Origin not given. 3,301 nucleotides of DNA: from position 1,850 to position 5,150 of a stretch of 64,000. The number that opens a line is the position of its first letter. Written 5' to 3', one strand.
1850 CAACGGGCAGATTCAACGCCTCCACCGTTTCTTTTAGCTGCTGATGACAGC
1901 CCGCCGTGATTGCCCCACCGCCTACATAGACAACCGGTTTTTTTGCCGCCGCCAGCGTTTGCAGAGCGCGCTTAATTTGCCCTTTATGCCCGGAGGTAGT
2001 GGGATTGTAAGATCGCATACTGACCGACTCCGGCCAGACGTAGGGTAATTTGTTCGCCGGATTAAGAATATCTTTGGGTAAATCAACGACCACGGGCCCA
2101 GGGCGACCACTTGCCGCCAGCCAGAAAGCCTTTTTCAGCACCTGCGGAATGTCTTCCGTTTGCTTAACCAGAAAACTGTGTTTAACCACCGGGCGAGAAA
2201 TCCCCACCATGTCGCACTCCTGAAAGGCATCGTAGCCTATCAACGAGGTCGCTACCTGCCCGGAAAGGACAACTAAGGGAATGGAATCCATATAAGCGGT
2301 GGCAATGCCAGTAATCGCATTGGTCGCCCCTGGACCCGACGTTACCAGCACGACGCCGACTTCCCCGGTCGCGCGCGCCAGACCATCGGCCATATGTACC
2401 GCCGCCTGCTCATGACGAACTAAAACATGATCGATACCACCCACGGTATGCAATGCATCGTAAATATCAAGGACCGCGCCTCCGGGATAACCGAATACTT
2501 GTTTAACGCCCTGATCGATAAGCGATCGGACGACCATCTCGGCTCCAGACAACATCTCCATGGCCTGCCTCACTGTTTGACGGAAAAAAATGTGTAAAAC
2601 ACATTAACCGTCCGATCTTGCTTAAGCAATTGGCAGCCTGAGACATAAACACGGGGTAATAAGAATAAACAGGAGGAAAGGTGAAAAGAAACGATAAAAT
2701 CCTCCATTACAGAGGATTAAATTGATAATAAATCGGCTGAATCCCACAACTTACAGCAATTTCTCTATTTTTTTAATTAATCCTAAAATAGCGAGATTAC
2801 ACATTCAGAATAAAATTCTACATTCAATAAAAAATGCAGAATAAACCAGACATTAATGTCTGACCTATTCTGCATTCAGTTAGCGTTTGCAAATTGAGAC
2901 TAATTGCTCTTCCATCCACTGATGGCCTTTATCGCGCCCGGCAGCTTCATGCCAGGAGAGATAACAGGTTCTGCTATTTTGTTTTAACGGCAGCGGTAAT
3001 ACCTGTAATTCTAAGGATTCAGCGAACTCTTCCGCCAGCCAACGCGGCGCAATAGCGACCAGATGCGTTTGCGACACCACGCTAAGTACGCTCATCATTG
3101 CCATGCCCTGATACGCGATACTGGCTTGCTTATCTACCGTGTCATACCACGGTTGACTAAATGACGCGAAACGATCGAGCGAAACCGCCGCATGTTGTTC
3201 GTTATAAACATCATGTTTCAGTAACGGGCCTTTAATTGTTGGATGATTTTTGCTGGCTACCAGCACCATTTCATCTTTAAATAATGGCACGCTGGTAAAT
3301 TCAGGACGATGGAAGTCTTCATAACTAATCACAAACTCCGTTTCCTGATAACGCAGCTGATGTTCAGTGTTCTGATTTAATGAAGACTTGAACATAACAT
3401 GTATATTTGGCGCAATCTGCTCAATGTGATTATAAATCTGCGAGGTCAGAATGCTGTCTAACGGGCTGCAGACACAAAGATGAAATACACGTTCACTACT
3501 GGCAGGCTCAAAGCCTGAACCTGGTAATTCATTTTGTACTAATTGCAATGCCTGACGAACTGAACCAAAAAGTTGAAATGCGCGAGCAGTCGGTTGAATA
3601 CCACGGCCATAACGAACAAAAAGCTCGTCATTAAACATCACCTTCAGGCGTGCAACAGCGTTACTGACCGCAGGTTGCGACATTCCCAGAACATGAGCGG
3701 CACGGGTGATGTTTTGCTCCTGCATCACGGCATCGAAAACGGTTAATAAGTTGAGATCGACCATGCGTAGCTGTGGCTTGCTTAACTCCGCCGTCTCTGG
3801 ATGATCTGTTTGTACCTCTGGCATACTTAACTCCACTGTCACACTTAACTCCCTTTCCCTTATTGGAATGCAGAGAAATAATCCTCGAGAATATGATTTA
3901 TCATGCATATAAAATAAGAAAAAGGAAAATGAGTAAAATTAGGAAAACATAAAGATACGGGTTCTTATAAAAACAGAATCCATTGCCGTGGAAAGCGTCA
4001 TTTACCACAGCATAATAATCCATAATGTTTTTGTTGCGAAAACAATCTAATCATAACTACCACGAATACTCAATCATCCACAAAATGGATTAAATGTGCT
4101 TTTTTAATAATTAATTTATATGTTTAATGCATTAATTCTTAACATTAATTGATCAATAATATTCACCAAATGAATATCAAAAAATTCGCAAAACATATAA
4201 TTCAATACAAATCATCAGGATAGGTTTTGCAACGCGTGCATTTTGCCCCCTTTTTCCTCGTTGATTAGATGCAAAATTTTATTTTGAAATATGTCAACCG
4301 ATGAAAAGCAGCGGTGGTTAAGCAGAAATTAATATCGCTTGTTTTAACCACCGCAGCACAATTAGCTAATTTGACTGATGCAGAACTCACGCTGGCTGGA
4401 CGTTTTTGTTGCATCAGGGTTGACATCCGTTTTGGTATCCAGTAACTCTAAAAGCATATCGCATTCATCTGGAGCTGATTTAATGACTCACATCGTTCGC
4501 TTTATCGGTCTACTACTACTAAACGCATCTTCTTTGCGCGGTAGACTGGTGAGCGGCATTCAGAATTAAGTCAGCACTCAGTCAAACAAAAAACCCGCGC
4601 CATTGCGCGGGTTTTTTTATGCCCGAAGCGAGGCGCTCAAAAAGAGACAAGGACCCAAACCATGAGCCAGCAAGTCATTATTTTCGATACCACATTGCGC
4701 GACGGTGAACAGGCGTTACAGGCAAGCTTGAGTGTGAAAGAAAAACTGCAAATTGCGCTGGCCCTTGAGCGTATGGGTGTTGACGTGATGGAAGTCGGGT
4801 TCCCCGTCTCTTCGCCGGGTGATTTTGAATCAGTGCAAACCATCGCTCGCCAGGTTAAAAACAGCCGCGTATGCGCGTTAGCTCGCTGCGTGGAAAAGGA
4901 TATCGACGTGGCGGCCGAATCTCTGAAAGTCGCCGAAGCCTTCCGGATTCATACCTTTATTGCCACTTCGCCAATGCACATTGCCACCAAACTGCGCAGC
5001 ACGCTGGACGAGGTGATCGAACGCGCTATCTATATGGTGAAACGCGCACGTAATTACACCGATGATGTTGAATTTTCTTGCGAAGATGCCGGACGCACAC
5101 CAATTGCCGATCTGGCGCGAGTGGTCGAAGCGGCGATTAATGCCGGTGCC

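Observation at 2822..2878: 45-bp near-perfect palindrome immediately 3' of leuO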

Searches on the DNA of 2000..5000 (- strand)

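Call 6: search_rna_families(source=window, start=2000, end=5000, threshold=evalue, max_evalue=1)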
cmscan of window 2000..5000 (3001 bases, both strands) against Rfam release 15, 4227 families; matches with E-value up to 1: 14.
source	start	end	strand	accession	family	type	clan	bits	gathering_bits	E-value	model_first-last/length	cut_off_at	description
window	4469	4618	+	RF00512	Leu_leader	Cis-reg; leader;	-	143.1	50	1.1e-32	1-148/148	no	Leucine operon leader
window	4587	4641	-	RF00512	Leu_leader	Cis-reg; leader;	-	33.7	50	0.00019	1-148/148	no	Leucine operon leader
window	2827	2882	-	RF01013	mir-577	Gene; miRNA;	-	26.5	100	0.055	1-86/86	no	mir-577 microRNA precursor family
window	4564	4620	+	RF01859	Phe_leader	Cis-reg; leader;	-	25.6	55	0.27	1-125/125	no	Phenylalanine leader peptide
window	4585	4668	-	RF01772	rnk_pseudo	Cis-reg; leader;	-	25.5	55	0.21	1-108/108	no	Pseudomonas rnk leader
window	4585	4649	-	RF02278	Betaproteobacteria_toxic_sRNA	Gene; sRNA;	-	23.1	50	0.12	1-64/64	no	Betaproteobacteria toxic small RNA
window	4560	4621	+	RF00506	Thr_leader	Cis-reg; leader;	-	22.4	55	0.4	1-118/118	no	Threonine operon leader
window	4529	4620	+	RF00513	Trp_leader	Cis-reg; leader;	-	21.5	41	0.36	1-100/100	no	Tryptophan operon leader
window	4565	4614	+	RF01393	isrJ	Gene; sRNA;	-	21.2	37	0.81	1-75/75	no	isrJ Hfq binding RNA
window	4585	4719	-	RF02356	BjrC1505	Gene; sRNA;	-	21.1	50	0.57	1-140/140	no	Alphaproteobacterial sRNA BjrC1505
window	4588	4617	-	RF00506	Thr_leader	Cis-reg; leader;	-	20.9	55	0.9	82-114/118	no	Threonine operon leader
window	2812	2919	-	RF02453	ncr952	Gene; sRNA;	-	20.6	100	0.14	1-143/143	no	Bacillus sRNA ncr952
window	4520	4620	+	RF02837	anti-hemB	Gene; sRNA;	-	19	49.5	0.3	1-81/81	no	Burkholderia RNA 7 (anti-hemB)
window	4419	4620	+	RF00083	GlmZ_SraJ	Gene; sRNA;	CL00011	15.7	60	0.88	1-214/214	no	GlmZ RNA activator of glmS mRNA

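Call 8: search_dna_similar(query=window:2560-2960:-, collection=ecoli_genomes, mode=near, max_rows=12, rows=spread)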
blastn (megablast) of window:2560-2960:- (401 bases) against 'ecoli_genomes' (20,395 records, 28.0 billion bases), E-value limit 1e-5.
Records with a match: 5400; places in all: 5411; records where one place covers at least 80% of the query: 5395.
Genomes with a match: 5399 of 5426; with a place that covers at least 80% of the query: 5394. Places per genome that has any: lowest 1, median 1, highest 2. On chromosomes: 5407 places; on plasmids: 4.
Best place of each record, by identity: >=99% 247; 95-99% 5137; 90-95% 16.
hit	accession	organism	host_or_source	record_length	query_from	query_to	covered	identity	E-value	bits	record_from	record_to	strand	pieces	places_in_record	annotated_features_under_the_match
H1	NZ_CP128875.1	Escherichia coli strain TUM14771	Homo sapiens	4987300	1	401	100%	100.0%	0e+0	741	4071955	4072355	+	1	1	leuO: transcriptional regulator LeuO | protein YabR | ilvI: acetolactate synthase 3 large subunit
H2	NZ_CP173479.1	Escherichia coli strain 98223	Homo sapiens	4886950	1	401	100%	98.3%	0e+0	701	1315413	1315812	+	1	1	leuO: transcriptional regulator LeuO | protein YabR | ilvI: acetolactate synthase 3 large subunit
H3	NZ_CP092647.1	Escherichia coli strain EC5502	Homo sapiens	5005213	1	401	100%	98.0%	0e+0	695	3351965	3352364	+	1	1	leuO: transcriptional regulator LeuO | protein YabR | ilvI: acetolactate synthase 3 large subunit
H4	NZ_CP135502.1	Escherichia coli strain isolateA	Homo sapiens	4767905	1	401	100%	98.0%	0e+0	695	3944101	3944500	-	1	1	leuO: transcriptional regulator LeuO | protein YabR | ilvI: acetolactate synthase 3 large subunit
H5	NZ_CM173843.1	Escherichia coli strain 1368KP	Homo sapiens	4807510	1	401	100%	98.0%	0e+0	695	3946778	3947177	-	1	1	leuO: transcriptional regulator LeuO | protein YabR | ilvI: acetolactate synthase 3 large subunit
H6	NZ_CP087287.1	Escherichia coli strain APEC 16-1068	chicken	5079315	1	401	100%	97.3%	0e+0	678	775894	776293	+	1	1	leuO: transcriptional regulator LeuO | hypothetical protein | ilvI: acetolactate synthase 3 large subunit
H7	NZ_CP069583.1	Escherichia coli strain FDAARGOS_1265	Homo sapiens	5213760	1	401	100%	97.0%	0e+0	673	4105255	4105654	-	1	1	leuO: transcriptional regulator LeuO | hypothetical protein | ilvI: acetolactate synthase 3 large subunit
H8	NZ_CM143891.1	Escherichia coli strain E27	Homo sapiens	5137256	1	401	100%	97.0%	0e+0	673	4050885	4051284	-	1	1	leuO: transcriptional regulator LeuO | hypothetical protein | ilvI: acetolactate synthase 3 large subunit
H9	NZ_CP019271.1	Escherichia coli strain 13P460A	pig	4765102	1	401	100%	96.5%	0e+0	662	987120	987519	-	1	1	leuO: transcriptional regulator LeuO | hypothetical protein | ilvI: acetolactate synthase 3 large subunit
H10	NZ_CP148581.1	Escherichia coli strain Z1322HEC0002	Homo sapiens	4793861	1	401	100%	96.5%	0e+0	662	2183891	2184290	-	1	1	leuO: transcriptional regulator LeuO | hypothetical protein | ilvI: acetolactate synthase 3 large subunit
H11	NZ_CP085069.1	Escherichia coli strain P27_L1_05.20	Homo sapiens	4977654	1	401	100%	96.3%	0e+0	656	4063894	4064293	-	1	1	leuO: transcriptional regulator LeuO | hypothetical protein | ilvI: acetolactate synthase 3 large subunit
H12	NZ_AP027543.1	Escherichia coli strain LR-48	Homo sapiens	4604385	317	401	21%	97.6%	2e-31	145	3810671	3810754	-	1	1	ilvI: acetolactate synthase 3 large subunit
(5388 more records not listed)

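Call 10: get_annotated_region(hit=H1, flank=1500)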
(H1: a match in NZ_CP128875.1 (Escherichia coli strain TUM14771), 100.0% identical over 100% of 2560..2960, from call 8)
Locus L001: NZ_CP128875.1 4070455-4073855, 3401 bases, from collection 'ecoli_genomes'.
description: Escherichia coli strain TUM14771 chromosome, complete genome
organism: Escherichia coli strain TUM14771 (NCBI taxid 562)
replicon: chromosome; assembly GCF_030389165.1
host: Homo sapiens; source: feces; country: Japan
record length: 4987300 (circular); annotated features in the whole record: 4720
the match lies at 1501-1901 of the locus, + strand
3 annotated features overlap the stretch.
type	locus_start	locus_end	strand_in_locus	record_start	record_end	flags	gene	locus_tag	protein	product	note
CDS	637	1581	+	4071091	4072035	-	leuO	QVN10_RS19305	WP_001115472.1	transcriptional regulator LeuO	-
CDS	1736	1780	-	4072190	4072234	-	-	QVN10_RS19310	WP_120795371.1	protein YabR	-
CDS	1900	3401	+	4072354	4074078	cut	ilvI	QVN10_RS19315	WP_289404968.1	acetolactate synthase 3 large subunit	-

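Call 11: get_annotated_region(hit=H6, flank=300)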
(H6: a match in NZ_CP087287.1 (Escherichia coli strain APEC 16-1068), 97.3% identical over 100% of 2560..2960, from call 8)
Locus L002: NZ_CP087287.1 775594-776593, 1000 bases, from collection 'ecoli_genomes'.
description: Escherichia coli strain APEC 16-1068 chromosome, complete genome
organism: Escherichia coli strain APEC 16-1068 (NCBI taxid 562)
replicon: chromosome; assembly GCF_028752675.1
host: chicken; source: Tissue; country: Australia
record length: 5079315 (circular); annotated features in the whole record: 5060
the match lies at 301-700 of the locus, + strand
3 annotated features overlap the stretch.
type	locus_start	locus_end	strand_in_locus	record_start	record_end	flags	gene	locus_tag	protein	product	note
CDS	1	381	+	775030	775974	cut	leuO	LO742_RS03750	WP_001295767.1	transcriptional regulator LeuO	-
CDS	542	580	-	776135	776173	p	-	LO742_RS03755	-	hypothetical protein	too short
CDS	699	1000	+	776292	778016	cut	ilvI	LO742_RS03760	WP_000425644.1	acetolactate synthase 3 large subunit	-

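Call 46: search_dna_similar(query=window:2822-2885:-, collection=ecoli_genomes, mode=distant, max_rows=15, rows=spread, max_evalue=0.001)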
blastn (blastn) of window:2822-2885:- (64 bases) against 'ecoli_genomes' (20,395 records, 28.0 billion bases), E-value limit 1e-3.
Records with a match: 5398; places in all: 6135; records where one place covers at least 80% of the query: 5398.
Genomes with a match: 5397 of 5426; with a place that covers at least 80% of the query: 5397. Places per genome that has any: lowest 1, median 1, highest 2. On chromosomes: 6131 places; on plasmids: 4.
Best place of each record, by identity: >=99% 136; 95-99% 5240; 90-95% 22.
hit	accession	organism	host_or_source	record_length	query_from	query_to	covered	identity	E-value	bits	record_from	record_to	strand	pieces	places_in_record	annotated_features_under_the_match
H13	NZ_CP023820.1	Escherichia coli strain 7/2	Homo sapiens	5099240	1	64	100%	100.0%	7e-24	116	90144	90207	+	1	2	leuO: transcriptional regulator LeuO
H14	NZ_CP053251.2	Escherichia coli strain SCU-204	Homo sapiens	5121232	1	64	100%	98.4%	3e-22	112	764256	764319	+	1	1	leuO: transcriptional regulator LeuO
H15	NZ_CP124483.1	Escherichia coli strain AVS0575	environmental: river near WWTP effluent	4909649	1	64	100%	98.4%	3e-22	112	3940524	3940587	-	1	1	leuO: transcriptional regulator LeuO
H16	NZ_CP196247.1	Escherichia coli strain AH21G053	Homo sapiens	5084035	1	64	100%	98.4%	3e-22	112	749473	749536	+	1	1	leuO: transcriptional regulator LeuO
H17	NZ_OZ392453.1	Escherichia coli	Homo sapiens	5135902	1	64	100%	98.4%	3e-22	112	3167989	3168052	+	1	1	leuO: transcriptional regulator LeuO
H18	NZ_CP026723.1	Escherichia coli strain 266917_2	Homo sapiens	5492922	1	64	100%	96.9%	3e-21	107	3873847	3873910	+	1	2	leuO: transcriptional regulator LeuO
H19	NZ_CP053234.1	Escherichia coli strain SCU-106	Homo sapiens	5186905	1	64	100%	96.9%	3e-21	107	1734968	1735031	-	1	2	leuO: transcriptional regulator LeuO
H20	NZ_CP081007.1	Escherichia coli strain XL1-Blue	-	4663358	1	64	100%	96.9%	3e-21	107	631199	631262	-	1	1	leuO: transcriptional regulator LeuO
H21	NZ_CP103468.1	Escherichia coli strain 4973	Homo sapiens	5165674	1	64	100%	96.9%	3e-21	107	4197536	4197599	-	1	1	leuO: transcriptional regulator LeuO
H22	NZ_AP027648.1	Escherichia coli strain PSJ-36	Homo sapiens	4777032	1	64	100%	96.9%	3e-21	107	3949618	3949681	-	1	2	LysR substrate-binding domain-containing protein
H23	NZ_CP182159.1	Escherichia coli strain CUPF12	Pig Feces, Farm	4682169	1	64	100%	96.9%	3e-21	107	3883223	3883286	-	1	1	leuO: transcriptional regulator LeuO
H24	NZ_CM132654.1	Escherichia coli strain mip270_04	manure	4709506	1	64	100%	96.9%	3e-21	107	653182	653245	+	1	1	leuO: transcriptional regulator LeuO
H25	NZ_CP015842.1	Escherichia coli O157:H7 strain FRIK2533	water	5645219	1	62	97%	98.4%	3e-21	108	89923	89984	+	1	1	leuO: transcriptional regulator LeuO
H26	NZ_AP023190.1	Escherichia coli strain TUM18530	Homo sapiens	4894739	1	64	100%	95.3%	1e-19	103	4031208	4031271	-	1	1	leuO: transcriptional regulator LeuO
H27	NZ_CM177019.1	Escherichia coli strain RMDEC465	Homo sapiens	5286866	1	64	100%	90.6%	9e-16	90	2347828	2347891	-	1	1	leuO: transcriptional regulator LeuO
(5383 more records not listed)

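Call 68: search_rna_families(source=L022, start=3440, end=3860, threshold=evalue, max_evalue=1)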
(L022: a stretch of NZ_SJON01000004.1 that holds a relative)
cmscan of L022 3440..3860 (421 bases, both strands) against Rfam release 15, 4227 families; matches with E-value up to 1: 3.
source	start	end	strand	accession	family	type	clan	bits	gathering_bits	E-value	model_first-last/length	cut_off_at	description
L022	3453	3486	+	RF04120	MIR5998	Gene; miRNA;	-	18.1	180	0.15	1-173/173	no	MIR5998 microRNA precursor family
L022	3453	3486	-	RF04120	MIR5998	Gene; miRNA;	-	16.4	180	0.44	1-173/173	no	MIR5998 microRNA precursor family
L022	3458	3559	-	RF02503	Atu_C9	Gene; sRNA;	-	11.7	40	0.63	89-192/192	no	Rhizobiales sRNA Atu_C9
